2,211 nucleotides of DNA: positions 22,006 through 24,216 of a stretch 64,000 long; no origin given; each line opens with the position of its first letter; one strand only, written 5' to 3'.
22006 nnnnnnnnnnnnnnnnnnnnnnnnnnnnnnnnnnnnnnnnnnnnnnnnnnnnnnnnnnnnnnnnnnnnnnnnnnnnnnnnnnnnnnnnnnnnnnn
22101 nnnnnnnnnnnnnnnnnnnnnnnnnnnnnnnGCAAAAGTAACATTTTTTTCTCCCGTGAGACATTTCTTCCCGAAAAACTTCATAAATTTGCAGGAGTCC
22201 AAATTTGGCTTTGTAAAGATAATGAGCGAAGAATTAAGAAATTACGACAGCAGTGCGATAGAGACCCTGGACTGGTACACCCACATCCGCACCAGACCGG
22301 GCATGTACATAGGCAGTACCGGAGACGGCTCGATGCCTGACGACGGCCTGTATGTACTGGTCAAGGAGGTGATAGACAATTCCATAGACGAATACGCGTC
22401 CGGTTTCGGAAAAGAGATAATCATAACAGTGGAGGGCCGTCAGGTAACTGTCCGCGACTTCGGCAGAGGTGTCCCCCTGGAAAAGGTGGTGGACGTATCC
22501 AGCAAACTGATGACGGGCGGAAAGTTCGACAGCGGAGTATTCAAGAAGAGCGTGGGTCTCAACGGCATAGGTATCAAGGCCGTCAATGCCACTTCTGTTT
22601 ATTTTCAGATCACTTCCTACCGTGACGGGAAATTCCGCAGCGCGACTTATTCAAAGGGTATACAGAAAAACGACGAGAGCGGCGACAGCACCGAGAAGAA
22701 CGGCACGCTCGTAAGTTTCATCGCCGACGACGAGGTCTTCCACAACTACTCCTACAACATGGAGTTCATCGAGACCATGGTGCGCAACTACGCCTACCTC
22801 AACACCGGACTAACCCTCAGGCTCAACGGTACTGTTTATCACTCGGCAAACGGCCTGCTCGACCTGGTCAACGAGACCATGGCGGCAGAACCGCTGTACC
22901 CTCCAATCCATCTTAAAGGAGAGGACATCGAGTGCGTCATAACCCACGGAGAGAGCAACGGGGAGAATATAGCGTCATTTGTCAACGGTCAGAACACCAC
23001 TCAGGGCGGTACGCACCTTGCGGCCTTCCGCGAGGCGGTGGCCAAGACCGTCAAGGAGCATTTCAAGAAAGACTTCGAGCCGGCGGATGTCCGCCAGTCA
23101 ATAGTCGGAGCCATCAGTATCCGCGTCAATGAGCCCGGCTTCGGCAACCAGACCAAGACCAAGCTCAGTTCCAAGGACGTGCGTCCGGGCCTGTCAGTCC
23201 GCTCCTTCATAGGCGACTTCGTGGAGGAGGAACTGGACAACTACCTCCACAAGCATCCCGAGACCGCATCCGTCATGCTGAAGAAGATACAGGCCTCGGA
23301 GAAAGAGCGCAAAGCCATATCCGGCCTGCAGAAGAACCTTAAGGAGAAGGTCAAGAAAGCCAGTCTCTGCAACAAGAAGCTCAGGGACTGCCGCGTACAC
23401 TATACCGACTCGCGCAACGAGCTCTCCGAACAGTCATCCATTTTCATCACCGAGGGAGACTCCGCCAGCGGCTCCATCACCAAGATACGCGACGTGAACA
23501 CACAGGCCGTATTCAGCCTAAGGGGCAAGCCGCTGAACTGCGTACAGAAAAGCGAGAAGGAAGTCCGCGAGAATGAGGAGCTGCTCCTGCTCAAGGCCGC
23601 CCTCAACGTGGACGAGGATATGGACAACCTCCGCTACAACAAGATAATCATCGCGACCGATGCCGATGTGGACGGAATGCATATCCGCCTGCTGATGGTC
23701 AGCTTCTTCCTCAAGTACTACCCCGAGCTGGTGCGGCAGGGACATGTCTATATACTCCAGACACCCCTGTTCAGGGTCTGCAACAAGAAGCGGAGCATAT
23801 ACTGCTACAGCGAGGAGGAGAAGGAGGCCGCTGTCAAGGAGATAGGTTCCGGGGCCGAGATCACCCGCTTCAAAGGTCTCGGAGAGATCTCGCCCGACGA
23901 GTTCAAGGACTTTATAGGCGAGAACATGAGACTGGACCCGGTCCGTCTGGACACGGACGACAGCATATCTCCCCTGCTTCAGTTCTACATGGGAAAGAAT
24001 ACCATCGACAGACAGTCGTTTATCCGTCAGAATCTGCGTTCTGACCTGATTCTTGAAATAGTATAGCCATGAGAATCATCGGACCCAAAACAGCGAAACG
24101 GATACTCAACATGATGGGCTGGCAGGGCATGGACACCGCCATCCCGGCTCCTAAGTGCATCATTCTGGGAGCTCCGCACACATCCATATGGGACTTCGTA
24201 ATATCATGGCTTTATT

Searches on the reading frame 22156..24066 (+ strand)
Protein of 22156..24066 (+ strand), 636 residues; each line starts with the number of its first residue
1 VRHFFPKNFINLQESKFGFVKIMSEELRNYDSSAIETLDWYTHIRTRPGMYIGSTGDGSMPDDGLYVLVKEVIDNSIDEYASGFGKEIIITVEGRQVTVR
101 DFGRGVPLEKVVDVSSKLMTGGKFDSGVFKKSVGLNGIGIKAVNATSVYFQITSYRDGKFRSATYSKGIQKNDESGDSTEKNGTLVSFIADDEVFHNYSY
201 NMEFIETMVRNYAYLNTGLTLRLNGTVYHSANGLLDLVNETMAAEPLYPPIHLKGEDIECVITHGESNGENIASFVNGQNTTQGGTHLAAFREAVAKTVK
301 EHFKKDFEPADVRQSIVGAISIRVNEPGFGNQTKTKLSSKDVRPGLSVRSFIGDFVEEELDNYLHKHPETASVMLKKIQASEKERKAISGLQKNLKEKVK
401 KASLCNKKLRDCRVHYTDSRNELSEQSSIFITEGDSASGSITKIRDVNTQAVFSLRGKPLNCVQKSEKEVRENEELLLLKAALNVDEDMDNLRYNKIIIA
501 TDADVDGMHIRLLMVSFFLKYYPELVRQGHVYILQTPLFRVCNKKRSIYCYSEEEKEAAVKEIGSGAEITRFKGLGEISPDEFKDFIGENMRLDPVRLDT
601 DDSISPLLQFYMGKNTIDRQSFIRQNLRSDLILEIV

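Call 8: search_protein_families(library=pfam, proteins=[window:22156-24066:+])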
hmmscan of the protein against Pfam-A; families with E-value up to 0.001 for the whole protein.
window:22156-24066:+ (636 aa): 5 families
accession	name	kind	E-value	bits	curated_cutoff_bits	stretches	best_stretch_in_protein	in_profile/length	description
PF00204.31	DNA_gyraseB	-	5.3e-28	98.1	27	1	240-387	8-166/173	DNA gyrase B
PF01751.28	Toprim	-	6.4e-16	58.8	23.1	1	429-535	2-95/96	Toprim domain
PF02518.31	HATPase_c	-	8.2e-08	33.1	26.4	1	63-151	4-88/111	Histidine kinase-, DNA gyrase B-, and HSP90-like ATPase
PF00986.26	DNA_gyraseB_C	-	2.8e-06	27.8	29.8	1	566-623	3-62/63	DNA gyrase B subunit, carboxyl terminus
PF13589.12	HATPase_c_3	-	0.00046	20.6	25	0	69-174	7-112/137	Histidine kinase-, DNA gyrase B-, and HSP90-like ATPase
